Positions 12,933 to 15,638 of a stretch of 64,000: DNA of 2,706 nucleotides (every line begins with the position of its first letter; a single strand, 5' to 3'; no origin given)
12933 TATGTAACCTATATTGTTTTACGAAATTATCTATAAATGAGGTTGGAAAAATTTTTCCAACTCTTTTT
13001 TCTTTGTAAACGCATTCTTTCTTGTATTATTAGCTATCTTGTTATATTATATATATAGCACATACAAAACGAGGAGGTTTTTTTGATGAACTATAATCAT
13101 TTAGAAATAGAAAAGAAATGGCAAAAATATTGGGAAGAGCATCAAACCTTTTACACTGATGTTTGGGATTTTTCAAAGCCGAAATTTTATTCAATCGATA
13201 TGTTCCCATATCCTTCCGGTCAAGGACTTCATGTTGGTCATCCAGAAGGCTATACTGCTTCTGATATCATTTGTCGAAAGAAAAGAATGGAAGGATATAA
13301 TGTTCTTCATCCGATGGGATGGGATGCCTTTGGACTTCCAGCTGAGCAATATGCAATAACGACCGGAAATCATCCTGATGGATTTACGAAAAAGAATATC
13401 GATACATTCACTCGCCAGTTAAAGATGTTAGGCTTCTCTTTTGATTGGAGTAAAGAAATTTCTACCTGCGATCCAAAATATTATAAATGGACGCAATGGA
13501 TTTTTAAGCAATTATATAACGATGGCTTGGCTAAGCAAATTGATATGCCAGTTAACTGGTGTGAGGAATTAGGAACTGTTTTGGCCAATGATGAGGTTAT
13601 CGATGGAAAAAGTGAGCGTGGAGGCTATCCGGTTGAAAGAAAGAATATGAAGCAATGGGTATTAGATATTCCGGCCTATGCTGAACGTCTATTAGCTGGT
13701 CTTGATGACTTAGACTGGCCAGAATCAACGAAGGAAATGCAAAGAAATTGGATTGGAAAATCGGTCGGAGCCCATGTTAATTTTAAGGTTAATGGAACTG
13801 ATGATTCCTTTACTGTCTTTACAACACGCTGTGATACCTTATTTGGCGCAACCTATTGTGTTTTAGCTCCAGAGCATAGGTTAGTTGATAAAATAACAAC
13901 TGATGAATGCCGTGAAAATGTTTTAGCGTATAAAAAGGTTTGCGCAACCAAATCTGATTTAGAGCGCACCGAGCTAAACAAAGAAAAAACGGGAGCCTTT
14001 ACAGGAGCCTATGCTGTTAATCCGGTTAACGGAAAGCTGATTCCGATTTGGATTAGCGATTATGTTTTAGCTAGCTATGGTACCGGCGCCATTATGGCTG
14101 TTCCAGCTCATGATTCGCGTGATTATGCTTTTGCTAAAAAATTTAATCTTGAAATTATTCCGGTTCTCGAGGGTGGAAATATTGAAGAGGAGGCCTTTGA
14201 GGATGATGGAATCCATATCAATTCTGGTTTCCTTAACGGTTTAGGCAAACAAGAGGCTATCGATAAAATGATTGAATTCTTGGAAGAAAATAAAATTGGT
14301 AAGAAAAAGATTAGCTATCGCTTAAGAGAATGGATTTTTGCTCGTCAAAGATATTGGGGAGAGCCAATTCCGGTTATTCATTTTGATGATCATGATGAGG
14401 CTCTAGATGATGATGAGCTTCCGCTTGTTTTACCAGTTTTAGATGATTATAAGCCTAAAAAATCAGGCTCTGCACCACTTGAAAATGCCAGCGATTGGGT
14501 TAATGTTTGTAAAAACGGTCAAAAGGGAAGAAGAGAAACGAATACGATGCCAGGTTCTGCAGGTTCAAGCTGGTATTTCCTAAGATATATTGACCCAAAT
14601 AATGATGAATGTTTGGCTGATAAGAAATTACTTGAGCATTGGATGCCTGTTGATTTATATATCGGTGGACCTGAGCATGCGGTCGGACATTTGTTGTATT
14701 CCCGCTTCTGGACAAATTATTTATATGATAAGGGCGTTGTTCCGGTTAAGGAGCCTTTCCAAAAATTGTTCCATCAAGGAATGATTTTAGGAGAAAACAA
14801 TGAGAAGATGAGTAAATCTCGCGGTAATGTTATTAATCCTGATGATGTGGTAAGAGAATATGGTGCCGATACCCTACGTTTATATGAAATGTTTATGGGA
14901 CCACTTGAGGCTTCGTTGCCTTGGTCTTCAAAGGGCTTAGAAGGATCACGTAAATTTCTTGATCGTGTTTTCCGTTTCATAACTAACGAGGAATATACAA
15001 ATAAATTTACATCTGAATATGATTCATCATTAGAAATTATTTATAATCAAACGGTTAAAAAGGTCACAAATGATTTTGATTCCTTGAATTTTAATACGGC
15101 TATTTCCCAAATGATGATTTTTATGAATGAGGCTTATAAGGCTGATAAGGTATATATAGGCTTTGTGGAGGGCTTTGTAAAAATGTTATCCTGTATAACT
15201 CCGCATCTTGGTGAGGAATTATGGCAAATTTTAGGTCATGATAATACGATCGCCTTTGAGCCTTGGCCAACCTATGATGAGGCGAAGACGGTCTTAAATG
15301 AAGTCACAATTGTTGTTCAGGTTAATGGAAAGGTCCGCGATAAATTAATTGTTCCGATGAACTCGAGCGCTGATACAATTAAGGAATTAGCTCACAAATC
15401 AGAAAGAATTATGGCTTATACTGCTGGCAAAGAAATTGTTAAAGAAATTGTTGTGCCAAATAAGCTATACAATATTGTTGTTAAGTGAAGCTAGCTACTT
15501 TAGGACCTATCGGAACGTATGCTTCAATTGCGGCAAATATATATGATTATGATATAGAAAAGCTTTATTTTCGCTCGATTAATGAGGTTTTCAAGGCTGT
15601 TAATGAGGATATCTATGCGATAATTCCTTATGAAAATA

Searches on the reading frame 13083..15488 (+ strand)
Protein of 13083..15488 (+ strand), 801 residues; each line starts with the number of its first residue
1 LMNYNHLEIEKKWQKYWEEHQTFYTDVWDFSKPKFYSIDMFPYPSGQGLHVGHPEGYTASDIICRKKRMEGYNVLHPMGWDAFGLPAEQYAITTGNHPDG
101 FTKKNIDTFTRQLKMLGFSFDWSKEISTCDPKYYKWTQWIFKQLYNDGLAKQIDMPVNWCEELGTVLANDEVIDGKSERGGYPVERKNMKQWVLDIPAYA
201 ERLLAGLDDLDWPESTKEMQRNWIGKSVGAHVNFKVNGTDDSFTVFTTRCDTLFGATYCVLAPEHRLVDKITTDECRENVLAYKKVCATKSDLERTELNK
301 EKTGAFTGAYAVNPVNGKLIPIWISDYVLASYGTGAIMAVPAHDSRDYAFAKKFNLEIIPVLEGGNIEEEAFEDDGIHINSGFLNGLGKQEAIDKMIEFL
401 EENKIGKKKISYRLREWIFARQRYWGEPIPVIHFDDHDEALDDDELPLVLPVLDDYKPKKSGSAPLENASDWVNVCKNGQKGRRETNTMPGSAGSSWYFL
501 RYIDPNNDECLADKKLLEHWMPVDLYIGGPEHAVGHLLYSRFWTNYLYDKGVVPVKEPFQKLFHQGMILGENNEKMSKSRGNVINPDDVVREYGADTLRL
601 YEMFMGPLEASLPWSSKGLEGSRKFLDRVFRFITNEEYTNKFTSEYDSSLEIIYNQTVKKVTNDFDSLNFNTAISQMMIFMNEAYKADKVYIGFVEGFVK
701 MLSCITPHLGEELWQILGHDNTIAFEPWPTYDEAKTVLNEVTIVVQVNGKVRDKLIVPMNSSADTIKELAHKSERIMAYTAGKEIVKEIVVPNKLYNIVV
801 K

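Call 56: search_protein_families(library=ncbifam, proteins=[window:13083-15488:+], max_evalue=0.00001)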
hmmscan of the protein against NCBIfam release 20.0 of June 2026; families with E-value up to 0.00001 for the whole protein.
window:13083-15488:+ (801 aa): 17 families
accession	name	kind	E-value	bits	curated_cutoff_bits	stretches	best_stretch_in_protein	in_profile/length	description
TIGR00396.1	leuS_bact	equivalog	0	1064.4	548.4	1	4-801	1-843/843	leucine--tRNA ligase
TIGR00422.1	valS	equivalog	4.3e-79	266.5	612.1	3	3-173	4-188/863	valine--tRNA ligase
NF008957.0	PRK12300.1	subfamily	7.6e-73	245.9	677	3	3-176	3-198/946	leucine--tRNA ligase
NF009687.0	PRK13208.1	equivalog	8.5e-72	242.5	738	2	3-174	9-191/801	valine--tRNA ligase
NF004349.1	PRK05729.1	equivalog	6.9e-64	216.4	704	4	414-789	391-761/860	valine--tRNA ligase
TIGR00395.1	leuS_arch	equivalog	6.7e-61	206.4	648.5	3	517-782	568-833/938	leucine--tRNA ligase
TIGR00392.1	ileS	equivalog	2e-56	191.7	621.4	2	413-683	459-733/861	isoleucine--tRNA ligase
NF000540.1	alt_ValS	exception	3e-37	128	900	2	8-89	8-88/827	valine--tRNA ligase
NF011492.0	PRK14900.1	equivalog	5.5e-35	120.5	1783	3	3-85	12-93/1044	valine--tRNA ligase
TIGR00398.1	metG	equivalog_domain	2.3e-26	92.6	336.35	2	42-176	8-139/530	methionine--tRNA ligase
NF040702.1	ileS_w_GNAT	exception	3.5e-24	84.5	1999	2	8-172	21-207/1100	isoleucine--tRNA ligase, N-acetyltransferase domain-containing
NF008900.0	PRK12267.1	equivalog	2.1e-21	76.1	598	2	34-206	5-175/648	methionine--tRNA ligase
NF001100.0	PRK00133.1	equivalog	9.6e-20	70.7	587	1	42-161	14-130/676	methionine--tRNA ligase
NF000257.1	MupA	exception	1.7e-17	62.5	1900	1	414-683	434-690/1024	mupirocin-resistant isoleucine--tRNA ligase MupA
NF000258.1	MupB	exception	7.1e-15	53.9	1900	1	555-679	567-681/1033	mupirocin-resistant isoleucine--tRNA ligase MupB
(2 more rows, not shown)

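Call 57: find_homologous_proteins(query=window:13083-15485:+, max_evalue=1e-100)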
Query window:13083-15485:+ (801 aa): 8000 proteins with E <= 1e-100 among 8000 candidates; the best 120 are listed.
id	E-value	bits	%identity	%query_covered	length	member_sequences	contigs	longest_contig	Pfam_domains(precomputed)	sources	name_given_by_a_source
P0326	0.0e+0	1854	97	100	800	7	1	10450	PF09334.18,PF01406.26,PF08264.20,PF13603.13,PF00133.29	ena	-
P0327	0.0e+0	1599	84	100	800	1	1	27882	PF09334.18,PF01406.26,PF08264.20,PF13603.13,PF00133.29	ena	-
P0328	0.0e+0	1525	79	100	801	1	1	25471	PF09334.18,PF01406.26,PF08264.20,PF13603.13,PF00133.29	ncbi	ncbi:MAG: leucine--tRNA ligase [Anaeroplasmataceae bacterium]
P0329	0.0e+0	1522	79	100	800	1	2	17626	PF09334.18,PF01406.26,PF08264.20,PF13603.13,PF00133.29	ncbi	-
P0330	0.0e+0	1519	78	100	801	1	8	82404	PF09334.18,PF01406.26,PF08264.20,PF13603.13,PF00133.29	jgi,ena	-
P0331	0.0e+0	1517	78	100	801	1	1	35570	PF09334.18,PF01406.26,PF08264.20,PF13603.13,PF00133.29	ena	-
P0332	0.0e+0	1512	78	100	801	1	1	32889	PF09334.18,PF01406.26,PF08264.20,PF13603.13,PF00133.29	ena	-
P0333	0.0e+0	1510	77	100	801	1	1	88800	PF09334.18,PF01406.26,PF08264.20,PF13603.13,PF00133.29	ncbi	-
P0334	0.0e+0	1508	77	100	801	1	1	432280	PF09334.18,PF08264.20,PF13603.13,PF00133.29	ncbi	-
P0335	0.0e+0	1507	78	100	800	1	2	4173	PF09334.18,PF01406.26,PF08264.20,PF13603.13,PF00133.29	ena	-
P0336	0.0e+0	1505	78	100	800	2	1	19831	PF09334.18,PF01406.26,PF08264.20,PF13603.13,PF00133.29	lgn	-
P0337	0.0e+0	1505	78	100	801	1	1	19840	PF09334.18,PF01406.26,PF08264.20,PF13603.13,PF00133.29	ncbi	-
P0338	0.0e+0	1503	77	100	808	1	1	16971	PF09334.18,PF01406.26,PF08264.20,PF13603.13,PF00133.29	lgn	-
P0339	0.0e+0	1502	79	100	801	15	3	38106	PF09334.18,PF01406.26,PF08264.20,PF13603.13,PF00133.29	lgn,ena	-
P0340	0.0e+0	1499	78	100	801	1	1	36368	PF09334.18,PF01406.26,PF08264.20,PF13603.13,PF00133.29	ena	-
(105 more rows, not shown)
